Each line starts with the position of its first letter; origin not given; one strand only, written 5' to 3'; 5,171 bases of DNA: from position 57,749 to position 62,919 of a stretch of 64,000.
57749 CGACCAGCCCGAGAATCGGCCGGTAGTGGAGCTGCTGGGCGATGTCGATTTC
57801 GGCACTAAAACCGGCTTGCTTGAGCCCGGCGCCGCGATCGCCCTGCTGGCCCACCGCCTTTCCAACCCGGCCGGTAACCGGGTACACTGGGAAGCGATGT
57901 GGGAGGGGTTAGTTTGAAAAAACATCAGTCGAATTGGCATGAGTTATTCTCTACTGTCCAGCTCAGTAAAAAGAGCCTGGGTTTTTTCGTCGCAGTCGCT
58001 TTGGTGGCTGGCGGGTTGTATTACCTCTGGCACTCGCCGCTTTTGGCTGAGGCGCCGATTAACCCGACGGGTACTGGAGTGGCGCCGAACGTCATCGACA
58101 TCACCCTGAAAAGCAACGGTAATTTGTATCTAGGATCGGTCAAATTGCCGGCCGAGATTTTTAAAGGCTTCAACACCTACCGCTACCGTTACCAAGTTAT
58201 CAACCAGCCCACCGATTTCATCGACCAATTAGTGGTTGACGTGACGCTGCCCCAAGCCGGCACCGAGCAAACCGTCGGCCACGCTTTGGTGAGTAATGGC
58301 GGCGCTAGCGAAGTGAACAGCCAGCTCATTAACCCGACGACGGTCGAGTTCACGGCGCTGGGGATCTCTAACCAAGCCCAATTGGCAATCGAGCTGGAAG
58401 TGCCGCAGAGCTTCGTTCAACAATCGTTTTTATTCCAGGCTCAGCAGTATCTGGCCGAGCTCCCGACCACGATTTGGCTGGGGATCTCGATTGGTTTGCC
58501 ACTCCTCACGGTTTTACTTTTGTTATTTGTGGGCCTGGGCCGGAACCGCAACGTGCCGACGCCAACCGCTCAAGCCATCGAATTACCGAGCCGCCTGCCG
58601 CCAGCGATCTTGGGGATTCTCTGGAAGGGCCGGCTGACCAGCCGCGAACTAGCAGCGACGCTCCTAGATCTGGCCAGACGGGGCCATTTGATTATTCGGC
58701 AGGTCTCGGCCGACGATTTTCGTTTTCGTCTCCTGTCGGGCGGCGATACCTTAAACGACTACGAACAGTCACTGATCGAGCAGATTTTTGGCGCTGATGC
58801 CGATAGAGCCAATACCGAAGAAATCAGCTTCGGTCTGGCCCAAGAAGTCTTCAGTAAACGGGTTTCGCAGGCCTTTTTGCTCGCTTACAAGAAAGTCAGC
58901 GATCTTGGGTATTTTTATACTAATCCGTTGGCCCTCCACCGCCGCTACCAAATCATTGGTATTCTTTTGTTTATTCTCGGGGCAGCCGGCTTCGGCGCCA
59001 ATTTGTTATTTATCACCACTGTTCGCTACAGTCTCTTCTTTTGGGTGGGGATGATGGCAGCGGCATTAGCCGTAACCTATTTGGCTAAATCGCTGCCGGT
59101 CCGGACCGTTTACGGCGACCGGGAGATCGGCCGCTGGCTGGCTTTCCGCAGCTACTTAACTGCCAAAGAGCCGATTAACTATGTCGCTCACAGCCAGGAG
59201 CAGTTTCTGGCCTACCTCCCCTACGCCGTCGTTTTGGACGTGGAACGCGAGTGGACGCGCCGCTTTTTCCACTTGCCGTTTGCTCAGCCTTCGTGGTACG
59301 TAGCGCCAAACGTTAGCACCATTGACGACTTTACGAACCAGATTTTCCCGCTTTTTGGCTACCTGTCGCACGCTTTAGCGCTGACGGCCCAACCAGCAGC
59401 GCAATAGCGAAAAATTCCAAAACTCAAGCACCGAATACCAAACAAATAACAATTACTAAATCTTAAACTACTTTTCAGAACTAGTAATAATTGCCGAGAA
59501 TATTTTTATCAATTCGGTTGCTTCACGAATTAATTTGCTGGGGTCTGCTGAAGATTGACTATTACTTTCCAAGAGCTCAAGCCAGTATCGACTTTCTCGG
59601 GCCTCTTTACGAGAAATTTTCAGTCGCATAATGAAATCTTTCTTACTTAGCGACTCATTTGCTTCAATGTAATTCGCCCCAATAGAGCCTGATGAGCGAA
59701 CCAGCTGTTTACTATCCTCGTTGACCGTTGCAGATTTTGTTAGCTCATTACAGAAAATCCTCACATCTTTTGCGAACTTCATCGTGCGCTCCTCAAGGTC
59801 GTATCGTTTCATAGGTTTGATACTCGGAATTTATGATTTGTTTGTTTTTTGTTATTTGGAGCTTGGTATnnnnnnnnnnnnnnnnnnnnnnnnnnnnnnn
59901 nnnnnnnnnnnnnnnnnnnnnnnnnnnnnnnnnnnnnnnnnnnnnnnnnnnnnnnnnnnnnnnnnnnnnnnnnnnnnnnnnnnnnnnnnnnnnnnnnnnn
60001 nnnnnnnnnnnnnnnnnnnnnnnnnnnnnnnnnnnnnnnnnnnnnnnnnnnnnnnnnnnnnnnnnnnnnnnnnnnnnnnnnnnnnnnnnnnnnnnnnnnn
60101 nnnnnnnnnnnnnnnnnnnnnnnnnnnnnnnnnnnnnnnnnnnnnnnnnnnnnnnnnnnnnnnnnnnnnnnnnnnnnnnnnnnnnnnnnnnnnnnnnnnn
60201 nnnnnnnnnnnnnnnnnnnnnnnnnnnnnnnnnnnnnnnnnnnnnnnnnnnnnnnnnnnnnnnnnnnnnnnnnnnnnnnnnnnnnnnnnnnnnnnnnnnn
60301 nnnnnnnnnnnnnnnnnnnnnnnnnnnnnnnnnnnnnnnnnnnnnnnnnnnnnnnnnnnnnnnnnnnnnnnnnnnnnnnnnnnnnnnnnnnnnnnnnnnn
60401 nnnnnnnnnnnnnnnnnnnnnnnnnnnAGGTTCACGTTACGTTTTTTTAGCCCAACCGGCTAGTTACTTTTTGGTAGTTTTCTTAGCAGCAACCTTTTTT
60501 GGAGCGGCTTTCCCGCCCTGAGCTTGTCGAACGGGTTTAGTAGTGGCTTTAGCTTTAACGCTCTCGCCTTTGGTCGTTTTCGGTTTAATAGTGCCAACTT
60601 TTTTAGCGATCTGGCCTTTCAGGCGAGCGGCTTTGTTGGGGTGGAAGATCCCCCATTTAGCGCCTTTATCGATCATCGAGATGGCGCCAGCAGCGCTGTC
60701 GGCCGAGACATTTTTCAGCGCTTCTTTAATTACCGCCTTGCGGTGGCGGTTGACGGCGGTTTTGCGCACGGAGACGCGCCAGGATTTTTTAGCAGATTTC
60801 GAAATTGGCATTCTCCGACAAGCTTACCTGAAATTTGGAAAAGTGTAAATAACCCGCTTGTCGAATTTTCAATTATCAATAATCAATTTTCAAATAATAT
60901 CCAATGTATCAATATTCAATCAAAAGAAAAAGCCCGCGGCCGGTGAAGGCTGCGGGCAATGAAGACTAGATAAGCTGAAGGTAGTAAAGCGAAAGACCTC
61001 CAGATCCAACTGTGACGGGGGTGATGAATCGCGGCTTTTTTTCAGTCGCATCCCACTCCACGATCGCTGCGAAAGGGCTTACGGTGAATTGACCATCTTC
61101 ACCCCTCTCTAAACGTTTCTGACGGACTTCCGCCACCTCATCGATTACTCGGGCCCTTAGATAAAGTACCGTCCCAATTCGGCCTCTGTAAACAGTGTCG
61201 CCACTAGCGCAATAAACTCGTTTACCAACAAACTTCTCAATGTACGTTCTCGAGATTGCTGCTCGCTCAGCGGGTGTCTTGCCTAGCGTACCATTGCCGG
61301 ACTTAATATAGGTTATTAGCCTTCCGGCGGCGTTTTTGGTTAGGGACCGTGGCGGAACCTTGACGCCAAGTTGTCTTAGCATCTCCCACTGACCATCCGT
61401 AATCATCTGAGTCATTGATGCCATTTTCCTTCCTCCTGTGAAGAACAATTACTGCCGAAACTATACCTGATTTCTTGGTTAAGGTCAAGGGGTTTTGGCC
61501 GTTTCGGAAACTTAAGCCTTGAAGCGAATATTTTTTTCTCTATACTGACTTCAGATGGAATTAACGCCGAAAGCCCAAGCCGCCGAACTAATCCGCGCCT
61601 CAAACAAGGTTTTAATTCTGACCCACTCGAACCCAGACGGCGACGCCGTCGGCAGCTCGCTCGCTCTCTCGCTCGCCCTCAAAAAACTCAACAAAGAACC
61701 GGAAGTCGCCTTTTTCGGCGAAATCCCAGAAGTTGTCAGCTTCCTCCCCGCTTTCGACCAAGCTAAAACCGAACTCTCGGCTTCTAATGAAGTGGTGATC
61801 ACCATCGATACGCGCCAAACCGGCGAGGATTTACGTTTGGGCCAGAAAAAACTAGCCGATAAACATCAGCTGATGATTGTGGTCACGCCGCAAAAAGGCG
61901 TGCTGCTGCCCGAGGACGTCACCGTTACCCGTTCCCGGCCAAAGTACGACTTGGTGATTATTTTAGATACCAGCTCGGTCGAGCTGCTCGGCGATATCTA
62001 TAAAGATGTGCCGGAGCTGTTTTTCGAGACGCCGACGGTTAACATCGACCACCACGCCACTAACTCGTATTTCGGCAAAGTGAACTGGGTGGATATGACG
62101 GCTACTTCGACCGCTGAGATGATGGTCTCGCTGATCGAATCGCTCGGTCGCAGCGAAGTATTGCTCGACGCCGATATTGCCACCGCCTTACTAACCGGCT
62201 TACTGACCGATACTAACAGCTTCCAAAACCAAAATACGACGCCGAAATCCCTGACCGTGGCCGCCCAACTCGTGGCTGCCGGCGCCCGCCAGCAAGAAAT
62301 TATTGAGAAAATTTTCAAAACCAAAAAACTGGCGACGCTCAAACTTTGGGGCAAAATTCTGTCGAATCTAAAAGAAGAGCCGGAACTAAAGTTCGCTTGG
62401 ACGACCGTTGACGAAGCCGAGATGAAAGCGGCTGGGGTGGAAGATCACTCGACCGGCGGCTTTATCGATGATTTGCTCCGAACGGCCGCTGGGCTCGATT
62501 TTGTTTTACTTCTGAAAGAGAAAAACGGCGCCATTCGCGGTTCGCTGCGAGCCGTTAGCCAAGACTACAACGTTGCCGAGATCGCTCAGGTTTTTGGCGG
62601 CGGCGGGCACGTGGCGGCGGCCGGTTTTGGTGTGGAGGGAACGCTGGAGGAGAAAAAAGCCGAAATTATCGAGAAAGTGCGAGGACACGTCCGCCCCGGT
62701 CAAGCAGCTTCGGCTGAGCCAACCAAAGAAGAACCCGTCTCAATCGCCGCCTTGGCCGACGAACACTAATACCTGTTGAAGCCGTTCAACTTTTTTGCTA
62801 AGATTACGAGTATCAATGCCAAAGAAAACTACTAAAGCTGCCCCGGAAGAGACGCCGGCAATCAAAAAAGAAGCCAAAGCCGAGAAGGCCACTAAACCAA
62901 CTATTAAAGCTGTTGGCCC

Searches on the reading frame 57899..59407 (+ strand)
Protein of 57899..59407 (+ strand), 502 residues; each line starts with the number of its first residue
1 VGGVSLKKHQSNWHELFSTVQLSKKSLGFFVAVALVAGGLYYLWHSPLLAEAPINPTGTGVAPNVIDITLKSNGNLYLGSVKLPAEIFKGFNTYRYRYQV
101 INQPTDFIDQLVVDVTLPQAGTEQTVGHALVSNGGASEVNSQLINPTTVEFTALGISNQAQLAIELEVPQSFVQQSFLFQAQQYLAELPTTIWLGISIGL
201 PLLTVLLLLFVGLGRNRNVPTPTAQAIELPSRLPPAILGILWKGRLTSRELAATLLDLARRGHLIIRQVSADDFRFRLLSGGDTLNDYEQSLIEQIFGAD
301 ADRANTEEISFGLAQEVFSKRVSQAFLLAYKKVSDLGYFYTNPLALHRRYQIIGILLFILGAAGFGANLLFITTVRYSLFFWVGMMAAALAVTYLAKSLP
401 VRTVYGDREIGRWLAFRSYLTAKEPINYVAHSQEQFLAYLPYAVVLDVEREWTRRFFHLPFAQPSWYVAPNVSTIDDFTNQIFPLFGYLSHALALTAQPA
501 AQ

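Call 81: search_protein_families(library=pfam, proteins=[window:57899-59407:+], max_evalue=0.001)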
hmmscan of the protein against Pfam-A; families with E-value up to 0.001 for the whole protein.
window:57899-59407:+ (502 aa): 1 family
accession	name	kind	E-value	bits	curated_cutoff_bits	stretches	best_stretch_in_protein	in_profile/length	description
PF20990.2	DUF2207_C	-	4.9e-34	118.6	33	1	228-456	7-247/247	Predicted membrane protein (DUF2207) C-terminal domain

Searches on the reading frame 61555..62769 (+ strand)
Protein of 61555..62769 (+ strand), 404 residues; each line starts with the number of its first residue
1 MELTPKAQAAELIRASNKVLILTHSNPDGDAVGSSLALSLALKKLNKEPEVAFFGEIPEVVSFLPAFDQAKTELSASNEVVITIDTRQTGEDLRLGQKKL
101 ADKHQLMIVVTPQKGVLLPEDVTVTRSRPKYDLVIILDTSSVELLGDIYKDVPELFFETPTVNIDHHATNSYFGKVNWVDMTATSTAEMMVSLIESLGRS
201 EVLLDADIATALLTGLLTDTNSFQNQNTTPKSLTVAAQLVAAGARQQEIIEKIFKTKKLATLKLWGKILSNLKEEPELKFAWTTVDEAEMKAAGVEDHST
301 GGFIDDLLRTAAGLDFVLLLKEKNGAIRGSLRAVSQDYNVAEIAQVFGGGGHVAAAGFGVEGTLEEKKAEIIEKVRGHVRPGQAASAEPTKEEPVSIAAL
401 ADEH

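Call 81: search_protein_families(library=pfam, proteins=[window:61555-62769:+], max_evalue=0.001)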
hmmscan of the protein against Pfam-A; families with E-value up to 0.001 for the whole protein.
window:61555-62769:+ (404 aa): 2 families
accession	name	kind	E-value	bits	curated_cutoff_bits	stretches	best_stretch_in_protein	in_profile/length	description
PF01368.27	DHH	-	2.7e-17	63.7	28.1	1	18-215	1-124/125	DHH family, N-terminal domain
PF02272.25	DHHA1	-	2.6e-09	37.9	25.9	1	294-376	12-97/102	DHHA1 domain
